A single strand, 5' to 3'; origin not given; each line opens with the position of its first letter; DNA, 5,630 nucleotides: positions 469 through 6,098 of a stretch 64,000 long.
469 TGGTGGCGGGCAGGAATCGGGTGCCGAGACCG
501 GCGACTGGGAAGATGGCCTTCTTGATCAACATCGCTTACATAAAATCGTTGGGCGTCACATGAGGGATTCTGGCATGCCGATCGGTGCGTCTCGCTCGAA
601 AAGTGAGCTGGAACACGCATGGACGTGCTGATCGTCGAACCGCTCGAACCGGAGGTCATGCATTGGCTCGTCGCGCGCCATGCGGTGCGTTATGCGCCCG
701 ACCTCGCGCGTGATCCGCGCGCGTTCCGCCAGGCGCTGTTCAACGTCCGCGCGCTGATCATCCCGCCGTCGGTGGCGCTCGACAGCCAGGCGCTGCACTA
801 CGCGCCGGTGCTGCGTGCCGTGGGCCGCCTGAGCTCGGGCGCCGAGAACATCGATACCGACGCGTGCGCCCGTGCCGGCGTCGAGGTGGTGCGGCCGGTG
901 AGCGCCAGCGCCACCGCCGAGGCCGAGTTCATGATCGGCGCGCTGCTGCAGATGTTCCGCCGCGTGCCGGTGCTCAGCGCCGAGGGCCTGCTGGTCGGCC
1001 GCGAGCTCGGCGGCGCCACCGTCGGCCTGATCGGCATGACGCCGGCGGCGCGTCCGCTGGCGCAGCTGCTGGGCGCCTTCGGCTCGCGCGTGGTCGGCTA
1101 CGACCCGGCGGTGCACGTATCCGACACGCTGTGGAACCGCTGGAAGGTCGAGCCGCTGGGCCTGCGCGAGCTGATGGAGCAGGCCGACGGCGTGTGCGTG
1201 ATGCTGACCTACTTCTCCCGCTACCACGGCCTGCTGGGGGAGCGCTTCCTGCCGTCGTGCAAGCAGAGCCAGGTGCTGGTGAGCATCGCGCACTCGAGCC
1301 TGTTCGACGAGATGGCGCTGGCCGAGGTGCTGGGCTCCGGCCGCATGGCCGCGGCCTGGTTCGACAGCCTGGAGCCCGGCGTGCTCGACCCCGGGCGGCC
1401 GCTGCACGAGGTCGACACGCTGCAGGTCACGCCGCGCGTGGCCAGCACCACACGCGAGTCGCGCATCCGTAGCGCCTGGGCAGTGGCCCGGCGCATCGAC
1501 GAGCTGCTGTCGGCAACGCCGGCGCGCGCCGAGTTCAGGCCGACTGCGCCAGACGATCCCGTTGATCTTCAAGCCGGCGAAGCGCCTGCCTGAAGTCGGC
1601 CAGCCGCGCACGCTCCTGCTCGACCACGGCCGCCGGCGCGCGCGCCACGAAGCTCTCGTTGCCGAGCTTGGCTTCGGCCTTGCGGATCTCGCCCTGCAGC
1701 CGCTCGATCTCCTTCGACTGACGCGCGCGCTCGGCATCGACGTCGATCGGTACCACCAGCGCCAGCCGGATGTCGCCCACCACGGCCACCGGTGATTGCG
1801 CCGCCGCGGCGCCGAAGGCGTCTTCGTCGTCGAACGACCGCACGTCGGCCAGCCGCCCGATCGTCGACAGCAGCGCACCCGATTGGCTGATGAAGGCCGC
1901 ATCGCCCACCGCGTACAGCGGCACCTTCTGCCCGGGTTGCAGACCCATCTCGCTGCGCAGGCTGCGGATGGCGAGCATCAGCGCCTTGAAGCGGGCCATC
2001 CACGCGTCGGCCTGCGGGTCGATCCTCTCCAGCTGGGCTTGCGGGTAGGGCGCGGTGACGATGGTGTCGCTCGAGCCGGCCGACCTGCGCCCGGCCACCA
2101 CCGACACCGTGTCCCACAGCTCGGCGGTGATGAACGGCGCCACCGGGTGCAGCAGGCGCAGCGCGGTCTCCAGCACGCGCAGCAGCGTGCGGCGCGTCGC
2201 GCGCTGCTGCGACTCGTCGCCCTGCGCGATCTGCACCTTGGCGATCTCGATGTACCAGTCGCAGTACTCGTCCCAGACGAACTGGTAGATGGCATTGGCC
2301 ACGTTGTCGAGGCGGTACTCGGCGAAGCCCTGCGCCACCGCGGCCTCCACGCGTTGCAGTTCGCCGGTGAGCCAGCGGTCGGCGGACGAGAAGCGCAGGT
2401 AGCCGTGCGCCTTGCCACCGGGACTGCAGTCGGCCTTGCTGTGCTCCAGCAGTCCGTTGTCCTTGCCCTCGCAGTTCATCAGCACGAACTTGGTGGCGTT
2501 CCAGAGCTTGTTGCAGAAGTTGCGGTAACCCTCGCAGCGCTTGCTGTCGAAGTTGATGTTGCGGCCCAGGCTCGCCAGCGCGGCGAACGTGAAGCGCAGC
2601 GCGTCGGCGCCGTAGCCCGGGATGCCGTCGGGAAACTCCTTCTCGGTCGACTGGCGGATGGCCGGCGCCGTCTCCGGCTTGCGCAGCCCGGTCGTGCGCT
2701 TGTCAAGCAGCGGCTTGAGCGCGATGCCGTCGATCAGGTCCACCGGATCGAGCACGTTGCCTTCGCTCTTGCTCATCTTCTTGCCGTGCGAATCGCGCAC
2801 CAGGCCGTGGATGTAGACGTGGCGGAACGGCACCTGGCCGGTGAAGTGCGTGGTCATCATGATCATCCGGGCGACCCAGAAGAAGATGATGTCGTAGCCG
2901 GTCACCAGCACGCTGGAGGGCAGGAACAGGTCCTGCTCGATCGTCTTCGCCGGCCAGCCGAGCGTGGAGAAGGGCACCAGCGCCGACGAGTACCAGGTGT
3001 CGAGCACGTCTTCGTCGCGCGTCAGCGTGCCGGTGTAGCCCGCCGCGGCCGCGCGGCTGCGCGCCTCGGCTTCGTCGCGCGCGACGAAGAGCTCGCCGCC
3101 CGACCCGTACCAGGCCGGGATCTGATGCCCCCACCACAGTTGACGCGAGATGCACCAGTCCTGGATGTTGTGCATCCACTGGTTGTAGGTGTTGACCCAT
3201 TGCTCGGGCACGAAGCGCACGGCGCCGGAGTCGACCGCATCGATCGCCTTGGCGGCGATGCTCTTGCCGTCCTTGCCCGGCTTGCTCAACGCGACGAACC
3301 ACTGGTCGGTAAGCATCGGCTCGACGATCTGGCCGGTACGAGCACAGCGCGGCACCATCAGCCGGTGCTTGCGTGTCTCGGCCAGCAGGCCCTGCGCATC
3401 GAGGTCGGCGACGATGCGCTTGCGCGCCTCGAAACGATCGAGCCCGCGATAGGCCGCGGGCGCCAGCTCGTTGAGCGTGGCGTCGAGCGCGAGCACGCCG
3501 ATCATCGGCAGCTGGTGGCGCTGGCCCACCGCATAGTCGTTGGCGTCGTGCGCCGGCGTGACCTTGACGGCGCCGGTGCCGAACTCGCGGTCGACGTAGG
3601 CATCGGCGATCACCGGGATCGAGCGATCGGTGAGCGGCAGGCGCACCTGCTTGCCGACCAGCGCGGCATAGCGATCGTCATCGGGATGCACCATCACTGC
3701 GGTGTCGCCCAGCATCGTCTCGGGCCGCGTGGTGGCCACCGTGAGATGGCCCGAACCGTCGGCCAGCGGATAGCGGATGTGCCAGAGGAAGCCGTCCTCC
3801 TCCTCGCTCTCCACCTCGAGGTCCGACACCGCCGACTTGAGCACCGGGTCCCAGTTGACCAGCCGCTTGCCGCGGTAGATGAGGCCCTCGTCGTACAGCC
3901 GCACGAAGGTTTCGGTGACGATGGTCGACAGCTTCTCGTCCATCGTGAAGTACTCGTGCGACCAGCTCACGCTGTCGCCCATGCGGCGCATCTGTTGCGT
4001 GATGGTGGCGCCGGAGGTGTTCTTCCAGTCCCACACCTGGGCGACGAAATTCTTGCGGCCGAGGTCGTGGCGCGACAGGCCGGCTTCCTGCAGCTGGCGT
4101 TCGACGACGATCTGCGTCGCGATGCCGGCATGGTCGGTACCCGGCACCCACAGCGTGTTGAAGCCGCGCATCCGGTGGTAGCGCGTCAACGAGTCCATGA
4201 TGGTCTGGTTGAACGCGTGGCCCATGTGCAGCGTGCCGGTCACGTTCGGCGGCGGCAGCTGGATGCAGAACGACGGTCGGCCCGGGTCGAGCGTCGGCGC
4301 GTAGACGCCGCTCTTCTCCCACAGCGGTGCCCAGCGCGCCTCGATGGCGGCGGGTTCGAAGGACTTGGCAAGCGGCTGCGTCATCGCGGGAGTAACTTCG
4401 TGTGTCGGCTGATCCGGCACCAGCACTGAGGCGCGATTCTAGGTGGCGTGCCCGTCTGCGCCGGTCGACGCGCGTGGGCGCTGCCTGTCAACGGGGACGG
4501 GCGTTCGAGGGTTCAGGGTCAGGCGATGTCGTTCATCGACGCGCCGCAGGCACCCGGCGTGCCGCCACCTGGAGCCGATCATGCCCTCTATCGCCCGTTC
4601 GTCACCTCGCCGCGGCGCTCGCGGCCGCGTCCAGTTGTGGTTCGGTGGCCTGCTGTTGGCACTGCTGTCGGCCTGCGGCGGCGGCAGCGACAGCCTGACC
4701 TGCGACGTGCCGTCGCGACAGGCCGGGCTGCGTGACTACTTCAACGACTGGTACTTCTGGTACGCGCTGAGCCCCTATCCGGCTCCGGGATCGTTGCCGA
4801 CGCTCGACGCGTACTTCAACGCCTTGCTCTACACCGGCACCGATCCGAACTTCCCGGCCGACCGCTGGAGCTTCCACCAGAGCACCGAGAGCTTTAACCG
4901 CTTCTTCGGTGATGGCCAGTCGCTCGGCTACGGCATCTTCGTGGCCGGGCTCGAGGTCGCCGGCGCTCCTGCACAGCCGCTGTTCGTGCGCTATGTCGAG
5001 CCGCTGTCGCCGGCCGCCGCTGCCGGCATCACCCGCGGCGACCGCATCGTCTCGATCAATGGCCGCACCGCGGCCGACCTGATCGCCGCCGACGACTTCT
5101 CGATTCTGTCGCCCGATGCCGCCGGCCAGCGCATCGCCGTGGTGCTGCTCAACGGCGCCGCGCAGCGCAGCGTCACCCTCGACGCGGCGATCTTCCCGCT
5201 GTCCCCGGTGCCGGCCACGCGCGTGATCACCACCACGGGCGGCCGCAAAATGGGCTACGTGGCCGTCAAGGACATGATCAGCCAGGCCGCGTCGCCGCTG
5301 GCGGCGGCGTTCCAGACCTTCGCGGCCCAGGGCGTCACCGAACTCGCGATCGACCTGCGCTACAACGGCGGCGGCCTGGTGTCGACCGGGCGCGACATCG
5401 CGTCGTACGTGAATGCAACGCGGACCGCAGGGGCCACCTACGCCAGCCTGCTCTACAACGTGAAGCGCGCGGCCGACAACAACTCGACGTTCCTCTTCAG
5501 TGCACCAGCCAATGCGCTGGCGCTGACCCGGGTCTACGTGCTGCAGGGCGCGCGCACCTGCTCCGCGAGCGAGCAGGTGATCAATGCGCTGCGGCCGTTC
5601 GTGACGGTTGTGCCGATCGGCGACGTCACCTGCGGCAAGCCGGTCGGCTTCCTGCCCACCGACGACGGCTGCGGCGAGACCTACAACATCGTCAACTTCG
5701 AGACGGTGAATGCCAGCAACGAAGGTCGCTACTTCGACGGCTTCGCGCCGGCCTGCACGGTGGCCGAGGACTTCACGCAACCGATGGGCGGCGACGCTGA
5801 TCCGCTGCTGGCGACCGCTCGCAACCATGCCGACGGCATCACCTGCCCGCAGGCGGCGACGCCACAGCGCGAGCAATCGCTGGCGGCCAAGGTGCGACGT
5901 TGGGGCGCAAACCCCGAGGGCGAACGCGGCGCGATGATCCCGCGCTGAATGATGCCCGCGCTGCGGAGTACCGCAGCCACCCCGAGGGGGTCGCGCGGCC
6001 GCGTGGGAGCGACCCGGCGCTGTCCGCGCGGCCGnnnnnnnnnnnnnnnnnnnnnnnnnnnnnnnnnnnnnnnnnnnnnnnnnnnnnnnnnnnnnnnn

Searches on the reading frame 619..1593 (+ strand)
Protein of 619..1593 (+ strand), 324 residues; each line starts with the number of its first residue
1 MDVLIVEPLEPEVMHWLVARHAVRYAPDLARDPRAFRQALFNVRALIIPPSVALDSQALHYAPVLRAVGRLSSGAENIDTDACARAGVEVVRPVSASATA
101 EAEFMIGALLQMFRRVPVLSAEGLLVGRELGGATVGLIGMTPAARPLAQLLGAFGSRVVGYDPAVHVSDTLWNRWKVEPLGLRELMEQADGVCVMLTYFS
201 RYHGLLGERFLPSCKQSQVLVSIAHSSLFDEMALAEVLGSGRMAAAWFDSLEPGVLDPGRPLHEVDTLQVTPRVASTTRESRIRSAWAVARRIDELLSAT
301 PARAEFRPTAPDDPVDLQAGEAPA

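Call 14: search_protein_families(library=pfam, proteins=[window:619-1593:+], max_evalue=0.001)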
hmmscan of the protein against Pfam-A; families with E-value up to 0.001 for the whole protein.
window:619-1593:+ (324 aa): 2 families
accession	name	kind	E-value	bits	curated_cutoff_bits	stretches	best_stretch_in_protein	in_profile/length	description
PF02826.25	2-Hacid_dh_C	-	1.8e-22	80.1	25.1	1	124-275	28-178/178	D-isomer specific 2-hydroxyacid dehydrogenase, NAD binding domain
PF00389.36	2-Hacid_dh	-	5.9e-12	45.8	24.6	1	3-299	1-126/134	D-isomer specific 2-hydroxyacid dehydrogenase, catalytic domain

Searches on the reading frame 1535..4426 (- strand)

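Call 14: search_protein_families(library=pfam, proteins=[window:1535-4426:-], max_evalue=0.001)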
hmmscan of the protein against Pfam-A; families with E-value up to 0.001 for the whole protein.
window:1535-4426:- (963 aa): 5 families
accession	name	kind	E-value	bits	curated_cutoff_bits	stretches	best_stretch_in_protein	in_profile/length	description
PF00133.28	tRNA-synt_1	-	5.3e-140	467.3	22.7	1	34-627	4-414/414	tRNA synthetases class I (I, L, M and V)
PF08264.19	Anticodon_1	-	4.8e-36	124.3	25.1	1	683-836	1-145/148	Anticodon-binding domain of tRNA ligase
PF10458.14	Val_tRNA-synt_C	-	3.5e-19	69.3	25.9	1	895-959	1-65/66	Valyl tRNA synthetase tRNA binding arm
PF09334.17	tRNA-synt_1g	-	1.3e-16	60.8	20.1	1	59-206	7-136/391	tRNA synthetases class I (M)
PF13603.12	tRNA-synt_1_2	-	1.3e-10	41.6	25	1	258-314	86-142/185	Leucyl-tRNA synthetase, editing domain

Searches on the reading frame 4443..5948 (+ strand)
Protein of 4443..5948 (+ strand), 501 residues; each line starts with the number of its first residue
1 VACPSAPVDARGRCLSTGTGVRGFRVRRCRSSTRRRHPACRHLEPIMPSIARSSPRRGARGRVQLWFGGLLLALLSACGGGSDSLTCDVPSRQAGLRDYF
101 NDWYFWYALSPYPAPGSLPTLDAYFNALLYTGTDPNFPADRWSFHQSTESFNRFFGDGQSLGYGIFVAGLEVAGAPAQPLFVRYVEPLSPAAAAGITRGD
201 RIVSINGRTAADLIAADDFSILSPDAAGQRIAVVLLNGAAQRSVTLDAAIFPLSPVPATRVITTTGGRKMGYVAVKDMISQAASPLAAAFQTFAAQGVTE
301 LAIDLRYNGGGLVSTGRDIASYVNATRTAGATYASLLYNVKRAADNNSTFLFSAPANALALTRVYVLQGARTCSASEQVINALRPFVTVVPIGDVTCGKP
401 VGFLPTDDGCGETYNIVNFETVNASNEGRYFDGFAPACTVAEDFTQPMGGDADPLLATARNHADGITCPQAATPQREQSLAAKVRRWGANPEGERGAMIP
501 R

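Call 14: search_protein_families(library=pfam, proteins=[window:4443-5948:+], max_evalue=0.001)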
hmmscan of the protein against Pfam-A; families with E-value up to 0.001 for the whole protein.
window:4443-5948:+ (501 aa): 5 families
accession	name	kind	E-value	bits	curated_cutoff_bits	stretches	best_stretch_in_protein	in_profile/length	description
PF03572.23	Peptidase_S41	-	2e-15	57.2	24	1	269-401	1-126/165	Peptidase family S41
PF17820.7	PDZ_6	-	2.5e-08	34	27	1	181-214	1-34/54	PDZ domain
PF00595.29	PDZ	-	4.9e-07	30.5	23.2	1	169-213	13-60/81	PDZ domain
PF18294.6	Pept_S41_N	-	0.0001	22.5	25.9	1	97-144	7-49/49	Peptidase S41 N-terminal domain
PF13180.12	PDZ_2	-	0.00027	21.6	27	1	181-213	15-47/80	PDZ domain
